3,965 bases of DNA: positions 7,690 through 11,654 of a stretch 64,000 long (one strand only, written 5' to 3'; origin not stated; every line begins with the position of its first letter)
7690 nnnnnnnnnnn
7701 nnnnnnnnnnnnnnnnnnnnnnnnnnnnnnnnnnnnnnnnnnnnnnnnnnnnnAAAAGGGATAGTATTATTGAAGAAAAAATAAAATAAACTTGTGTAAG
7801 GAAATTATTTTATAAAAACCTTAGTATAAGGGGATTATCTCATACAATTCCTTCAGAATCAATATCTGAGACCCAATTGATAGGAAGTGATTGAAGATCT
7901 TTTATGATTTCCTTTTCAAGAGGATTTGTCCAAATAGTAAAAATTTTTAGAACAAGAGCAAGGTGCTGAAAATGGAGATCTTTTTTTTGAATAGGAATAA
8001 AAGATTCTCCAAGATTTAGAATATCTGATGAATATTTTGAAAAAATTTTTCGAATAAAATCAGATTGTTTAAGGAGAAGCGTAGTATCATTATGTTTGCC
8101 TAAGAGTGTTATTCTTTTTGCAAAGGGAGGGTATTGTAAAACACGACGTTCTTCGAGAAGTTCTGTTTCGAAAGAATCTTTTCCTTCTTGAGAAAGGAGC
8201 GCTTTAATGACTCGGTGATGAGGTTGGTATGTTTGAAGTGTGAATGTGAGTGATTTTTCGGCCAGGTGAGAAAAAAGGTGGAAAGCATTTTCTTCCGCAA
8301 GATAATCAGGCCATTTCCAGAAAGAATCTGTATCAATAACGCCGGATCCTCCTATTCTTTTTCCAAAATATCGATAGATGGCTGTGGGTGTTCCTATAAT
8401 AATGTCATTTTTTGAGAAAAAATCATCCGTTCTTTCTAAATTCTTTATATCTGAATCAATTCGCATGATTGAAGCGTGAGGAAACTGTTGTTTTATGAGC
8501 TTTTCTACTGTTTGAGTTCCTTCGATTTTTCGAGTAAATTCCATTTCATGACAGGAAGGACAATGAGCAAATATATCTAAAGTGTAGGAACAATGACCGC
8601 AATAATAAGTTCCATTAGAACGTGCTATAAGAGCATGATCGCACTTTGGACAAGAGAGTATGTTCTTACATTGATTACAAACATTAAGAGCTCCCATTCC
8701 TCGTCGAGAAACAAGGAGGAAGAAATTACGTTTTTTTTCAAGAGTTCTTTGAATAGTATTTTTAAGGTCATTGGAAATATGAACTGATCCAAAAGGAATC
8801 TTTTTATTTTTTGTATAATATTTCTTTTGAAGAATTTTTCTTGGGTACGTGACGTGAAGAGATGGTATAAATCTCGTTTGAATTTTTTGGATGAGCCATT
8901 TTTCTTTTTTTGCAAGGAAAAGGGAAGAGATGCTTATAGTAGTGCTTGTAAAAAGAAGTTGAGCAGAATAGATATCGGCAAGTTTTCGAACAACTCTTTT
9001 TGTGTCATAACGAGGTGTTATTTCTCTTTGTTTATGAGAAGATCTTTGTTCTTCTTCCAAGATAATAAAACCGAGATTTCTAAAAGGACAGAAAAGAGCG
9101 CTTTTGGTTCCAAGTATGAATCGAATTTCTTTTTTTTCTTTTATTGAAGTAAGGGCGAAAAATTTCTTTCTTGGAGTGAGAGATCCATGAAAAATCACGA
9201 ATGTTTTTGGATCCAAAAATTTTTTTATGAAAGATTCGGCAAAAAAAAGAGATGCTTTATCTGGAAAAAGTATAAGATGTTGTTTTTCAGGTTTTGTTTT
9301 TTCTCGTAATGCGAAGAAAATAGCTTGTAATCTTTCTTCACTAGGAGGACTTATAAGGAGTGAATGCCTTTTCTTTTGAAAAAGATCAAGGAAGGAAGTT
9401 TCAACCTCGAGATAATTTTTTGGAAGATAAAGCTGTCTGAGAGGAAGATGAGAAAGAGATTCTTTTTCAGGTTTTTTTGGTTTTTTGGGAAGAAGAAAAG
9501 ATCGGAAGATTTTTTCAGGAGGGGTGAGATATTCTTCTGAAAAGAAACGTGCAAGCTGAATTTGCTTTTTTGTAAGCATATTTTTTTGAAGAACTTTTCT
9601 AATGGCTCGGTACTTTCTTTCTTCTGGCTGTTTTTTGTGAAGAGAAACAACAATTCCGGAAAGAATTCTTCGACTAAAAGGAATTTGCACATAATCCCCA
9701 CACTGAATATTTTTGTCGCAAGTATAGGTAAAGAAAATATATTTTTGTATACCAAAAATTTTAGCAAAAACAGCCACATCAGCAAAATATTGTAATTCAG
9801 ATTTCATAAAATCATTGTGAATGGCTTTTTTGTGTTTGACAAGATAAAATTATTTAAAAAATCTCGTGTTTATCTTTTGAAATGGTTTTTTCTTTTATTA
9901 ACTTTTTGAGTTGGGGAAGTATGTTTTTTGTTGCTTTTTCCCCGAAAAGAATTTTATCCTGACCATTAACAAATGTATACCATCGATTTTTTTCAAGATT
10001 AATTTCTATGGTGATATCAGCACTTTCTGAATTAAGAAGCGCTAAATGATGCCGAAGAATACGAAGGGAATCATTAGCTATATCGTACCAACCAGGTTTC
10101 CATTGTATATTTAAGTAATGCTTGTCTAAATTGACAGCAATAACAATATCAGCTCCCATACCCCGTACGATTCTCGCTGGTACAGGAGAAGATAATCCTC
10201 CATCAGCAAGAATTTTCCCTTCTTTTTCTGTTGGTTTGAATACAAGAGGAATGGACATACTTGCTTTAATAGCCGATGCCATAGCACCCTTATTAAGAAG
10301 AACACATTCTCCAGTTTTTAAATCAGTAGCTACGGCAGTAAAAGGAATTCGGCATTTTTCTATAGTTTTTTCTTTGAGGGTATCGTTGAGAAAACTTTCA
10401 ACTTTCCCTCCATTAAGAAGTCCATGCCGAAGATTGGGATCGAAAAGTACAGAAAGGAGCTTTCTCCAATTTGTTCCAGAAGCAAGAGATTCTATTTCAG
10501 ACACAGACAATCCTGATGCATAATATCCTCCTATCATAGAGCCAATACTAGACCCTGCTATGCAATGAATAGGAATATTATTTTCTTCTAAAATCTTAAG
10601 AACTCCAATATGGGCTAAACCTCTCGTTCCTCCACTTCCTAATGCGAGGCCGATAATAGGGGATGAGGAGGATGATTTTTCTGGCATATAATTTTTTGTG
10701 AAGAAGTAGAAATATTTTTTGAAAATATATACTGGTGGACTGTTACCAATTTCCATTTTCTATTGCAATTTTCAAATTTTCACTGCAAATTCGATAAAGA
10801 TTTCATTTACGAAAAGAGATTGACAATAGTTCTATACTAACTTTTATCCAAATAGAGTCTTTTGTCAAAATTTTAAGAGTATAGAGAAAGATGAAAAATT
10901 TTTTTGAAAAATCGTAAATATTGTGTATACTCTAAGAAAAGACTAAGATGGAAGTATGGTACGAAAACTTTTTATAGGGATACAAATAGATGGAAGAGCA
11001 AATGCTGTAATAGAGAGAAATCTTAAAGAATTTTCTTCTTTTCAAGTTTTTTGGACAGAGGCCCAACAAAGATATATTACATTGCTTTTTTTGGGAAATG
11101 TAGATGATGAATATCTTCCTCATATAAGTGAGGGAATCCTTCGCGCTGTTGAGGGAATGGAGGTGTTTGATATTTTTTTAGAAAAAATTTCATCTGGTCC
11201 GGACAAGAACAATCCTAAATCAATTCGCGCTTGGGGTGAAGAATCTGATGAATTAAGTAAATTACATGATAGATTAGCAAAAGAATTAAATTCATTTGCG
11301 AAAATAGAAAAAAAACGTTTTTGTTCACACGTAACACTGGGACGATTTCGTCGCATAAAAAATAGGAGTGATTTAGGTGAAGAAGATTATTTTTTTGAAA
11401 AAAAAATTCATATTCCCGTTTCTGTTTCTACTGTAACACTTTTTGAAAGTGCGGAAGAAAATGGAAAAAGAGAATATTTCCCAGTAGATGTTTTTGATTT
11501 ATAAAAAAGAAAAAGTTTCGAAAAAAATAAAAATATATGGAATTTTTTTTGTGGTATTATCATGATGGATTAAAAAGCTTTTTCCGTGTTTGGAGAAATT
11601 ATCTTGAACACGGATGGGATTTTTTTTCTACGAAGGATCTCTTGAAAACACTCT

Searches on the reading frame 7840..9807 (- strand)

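Call 12: search_protein_families(library=pfam, proteins=[window:7840-9807:-], max_evalue=0.001)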
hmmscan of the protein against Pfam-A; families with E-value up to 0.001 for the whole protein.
window:7840-9807:- (655 aa): 2 families
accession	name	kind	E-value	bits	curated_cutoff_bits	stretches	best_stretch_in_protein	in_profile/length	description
PF17764.6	PriA_3primeBD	-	2.3e-14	53.5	22.7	1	25-105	11-95/96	3'DNA-binding domain (3'BD)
PF07191.17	Zn_ribbon_6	-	1.3e-05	25.5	25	1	385-421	2-37/67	Double zinc ribbon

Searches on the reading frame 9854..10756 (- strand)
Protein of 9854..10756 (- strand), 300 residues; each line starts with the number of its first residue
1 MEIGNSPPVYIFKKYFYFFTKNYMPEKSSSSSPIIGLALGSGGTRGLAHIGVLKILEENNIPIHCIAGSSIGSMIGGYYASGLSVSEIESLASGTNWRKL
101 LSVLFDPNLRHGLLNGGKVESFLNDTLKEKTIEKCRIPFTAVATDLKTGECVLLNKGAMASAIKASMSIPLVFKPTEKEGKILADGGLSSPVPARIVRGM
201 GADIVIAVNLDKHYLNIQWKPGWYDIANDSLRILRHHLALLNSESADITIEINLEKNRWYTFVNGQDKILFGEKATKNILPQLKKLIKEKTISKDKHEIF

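Call 12: search_protein_families(library=pfam, proteins=[window:9854-10756:-], max_evalue=0.001)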
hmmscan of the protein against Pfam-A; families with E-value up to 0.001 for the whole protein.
window:9854-10756:- (300 aa): 1 family
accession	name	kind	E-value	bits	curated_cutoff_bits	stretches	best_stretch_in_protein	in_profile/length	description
PF01734.28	Patatin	-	1.1e-32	114.2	27.7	1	37-196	1-189/191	Patatin-like phospholipase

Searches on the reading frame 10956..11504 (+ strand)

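Call 12: search_protein_families(library=pfam, proteins=[window:10956-11504:+], max_evalue=0.001)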
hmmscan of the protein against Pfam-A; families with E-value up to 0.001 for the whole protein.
window:10956-11504:+ (182 aa): 2 families
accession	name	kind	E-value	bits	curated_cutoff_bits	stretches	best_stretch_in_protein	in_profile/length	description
PF02834.22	LigT_PEase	-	1.9e-11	44.4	23.3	1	21-88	16-84/87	LigT like Phosphoesterase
PF13563.12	2_5_RNA_ligase2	-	3.8e-07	30.7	27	1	38-165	25-148/152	2'-5' RNA ligase superfamily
